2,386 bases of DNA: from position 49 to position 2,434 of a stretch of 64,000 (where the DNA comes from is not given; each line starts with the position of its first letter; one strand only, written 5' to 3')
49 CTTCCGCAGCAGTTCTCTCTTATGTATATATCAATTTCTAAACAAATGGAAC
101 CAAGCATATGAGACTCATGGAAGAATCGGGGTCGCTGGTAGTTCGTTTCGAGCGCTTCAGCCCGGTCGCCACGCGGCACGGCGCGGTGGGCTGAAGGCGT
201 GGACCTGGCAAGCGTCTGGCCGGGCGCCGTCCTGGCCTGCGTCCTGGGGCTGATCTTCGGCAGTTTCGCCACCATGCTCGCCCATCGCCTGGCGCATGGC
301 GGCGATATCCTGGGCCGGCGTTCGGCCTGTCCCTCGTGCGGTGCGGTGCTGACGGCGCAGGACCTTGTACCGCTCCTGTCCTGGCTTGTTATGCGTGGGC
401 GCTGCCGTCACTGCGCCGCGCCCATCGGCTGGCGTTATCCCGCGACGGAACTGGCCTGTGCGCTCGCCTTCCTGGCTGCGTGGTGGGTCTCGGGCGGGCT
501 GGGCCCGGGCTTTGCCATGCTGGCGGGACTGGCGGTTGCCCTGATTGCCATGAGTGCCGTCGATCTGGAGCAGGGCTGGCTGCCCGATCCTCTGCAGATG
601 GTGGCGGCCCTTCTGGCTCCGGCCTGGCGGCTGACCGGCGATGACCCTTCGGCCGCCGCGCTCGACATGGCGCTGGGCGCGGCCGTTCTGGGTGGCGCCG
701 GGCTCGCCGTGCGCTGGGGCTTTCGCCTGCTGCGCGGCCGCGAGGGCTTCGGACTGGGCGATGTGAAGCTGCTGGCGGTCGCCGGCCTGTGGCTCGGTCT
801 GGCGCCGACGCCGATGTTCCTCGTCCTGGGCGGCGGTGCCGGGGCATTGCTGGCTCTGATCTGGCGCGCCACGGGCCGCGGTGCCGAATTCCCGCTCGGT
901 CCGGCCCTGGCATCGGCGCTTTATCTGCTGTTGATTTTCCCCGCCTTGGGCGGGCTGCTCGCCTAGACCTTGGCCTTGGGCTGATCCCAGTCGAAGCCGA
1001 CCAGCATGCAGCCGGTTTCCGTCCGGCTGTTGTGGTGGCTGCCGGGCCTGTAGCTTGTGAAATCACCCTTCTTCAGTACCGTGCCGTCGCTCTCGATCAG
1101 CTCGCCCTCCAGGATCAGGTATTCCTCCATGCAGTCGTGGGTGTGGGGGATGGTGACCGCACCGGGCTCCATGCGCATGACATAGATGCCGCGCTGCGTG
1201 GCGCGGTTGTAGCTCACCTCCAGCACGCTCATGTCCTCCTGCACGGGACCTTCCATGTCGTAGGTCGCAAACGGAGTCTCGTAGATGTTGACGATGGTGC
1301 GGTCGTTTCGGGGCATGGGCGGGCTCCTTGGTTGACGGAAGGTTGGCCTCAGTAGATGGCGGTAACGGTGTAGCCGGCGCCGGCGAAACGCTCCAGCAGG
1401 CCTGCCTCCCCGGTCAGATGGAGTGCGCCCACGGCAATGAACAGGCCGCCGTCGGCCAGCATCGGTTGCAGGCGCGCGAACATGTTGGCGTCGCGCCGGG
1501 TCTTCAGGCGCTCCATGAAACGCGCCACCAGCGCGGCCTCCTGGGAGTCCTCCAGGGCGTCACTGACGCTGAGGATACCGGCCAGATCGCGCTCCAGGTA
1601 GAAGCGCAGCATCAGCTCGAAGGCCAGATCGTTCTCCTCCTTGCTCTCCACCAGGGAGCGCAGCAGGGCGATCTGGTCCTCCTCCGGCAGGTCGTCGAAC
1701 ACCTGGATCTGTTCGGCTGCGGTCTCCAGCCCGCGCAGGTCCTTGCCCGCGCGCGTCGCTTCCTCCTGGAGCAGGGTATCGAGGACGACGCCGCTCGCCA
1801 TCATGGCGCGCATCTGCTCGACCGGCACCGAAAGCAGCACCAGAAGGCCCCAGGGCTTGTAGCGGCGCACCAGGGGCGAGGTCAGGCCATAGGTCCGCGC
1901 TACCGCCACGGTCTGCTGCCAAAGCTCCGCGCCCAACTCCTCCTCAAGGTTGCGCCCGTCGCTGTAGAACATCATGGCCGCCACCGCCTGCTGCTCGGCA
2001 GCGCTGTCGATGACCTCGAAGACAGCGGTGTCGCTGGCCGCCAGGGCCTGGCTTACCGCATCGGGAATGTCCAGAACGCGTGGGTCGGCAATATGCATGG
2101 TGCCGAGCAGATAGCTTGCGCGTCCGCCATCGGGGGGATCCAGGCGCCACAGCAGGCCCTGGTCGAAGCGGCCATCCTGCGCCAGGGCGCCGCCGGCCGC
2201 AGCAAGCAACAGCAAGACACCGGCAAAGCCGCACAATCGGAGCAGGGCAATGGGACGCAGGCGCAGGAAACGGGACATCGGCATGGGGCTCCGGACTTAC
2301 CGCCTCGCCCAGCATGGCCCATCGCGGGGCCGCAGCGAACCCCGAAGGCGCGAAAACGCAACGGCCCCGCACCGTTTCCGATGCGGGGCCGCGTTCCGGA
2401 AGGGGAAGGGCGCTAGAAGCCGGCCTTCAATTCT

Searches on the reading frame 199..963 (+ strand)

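Call 10: search_protein_families(library=pfam, proteins=[window:199-963:+], max_evalue=0.001)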
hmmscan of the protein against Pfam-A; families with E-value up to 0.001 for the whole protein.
window:199-963:+ (255 aa): 2 families
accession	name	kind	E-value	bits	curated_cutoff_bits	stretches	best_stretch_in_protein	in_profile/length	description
PF06750.18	A24_N_bact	-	1.2e-27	96.2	23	1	15-96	1-82/84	Bacterial Peptidase A24 N-terminal domain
PF01478.23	Peptidase_A24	-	6.3e-14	52.7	26.5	1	111-220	3-104/104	Type IV leader peptidase family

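Call 11: search_protein_families(library=ncbifam, proteins=[window:199-963:+], max_evalue=0.001)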
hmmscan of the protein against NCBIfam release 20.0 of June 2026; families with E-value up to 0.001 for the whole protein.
window:199-963:+ (255 aa): 0 families

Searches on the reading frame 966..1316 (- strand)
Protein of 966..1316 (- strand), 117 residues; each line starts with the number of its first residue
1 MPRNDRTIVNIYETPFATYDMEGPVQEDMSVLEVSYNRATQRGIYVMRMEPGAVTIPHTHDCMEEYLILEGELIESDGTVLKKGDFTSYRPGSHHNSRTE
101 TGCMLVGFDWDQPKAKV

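Call 10: search_protein_families(library=pfam, proteins=[window:966-1316:-], max_evalue=0.001)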
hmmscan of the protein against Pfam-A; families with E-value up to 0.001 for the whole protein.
window:966-1316:- (117 aa): 2 families
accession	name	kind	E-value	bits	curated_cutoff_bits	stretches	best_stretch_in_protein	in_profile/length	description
PF12973.13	Cupin_7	-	5.6e-11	42.6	27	1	26-106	17-98/105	ChrR Cupin-like domain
PF07883.17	Cupin_2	-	1.6e-06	28.1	27.2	1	46-100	2-59/70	Cupin domain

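Call 11: search_protein_families(library=ncbifam, proteins=[window:966-1316:-], max_evalue=0.001)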
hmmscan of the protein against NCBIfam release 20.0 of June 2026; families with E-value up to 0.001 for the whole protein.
window:966-1316:- (117 aa): 2 families
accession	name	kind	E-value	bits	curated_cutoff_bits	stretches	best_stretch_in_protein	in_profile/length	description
TIGR02451.1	anti_sig_ChrR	subfamily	1.8e-06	28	124.5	1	41-104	127-191/216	ChrR family anti-sigma-E factor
NF051881.1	StressantisigmaChrR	equivalog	0.00087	18.9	300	1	29-99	108-177/209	cadmium/peroxide/UV radiation responsive anti-sigma factor ChrR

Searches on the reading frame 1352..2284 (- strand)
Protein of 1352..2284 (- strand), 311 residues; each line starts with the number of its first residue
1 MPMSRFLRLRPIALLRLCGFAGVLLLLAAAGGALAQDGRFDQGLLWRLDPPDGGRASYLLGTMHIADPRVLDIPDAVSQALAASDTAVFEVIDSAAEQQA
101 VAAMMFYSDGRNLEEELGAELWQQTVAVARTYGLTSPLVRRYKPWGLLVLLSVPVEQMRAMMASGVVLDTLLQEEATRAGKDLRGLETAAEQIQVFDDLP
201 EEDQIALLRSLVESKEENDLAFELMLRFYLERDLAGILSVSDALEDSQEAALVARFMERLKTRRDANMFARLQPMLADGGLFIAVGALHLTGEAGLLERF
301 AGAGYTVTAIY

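Call 10: search_protein_families(library=pfam, proteins=[window:1352-2284:-], max_evalue=0.001)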
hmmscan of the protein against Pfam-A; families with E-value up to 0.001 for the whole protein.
window:1352-2284:- (311 aa): 1 family
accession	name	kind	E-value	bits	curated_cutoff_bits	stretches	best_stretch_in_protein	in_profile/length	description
PF01963.22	TraB_PrgY_gumN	-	4.8e-59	200.8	26.8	1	45-308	2-262/263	TraB/PrgY/gumN family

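Call 11: search_protein_families(library=ncbifam, proteins=[window:1352-2284:-], max_evalue=0.001)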
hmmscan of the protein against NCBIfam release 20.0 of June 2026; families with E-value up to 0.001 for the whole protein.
window:1352-2284:- (311 aa): 0 families
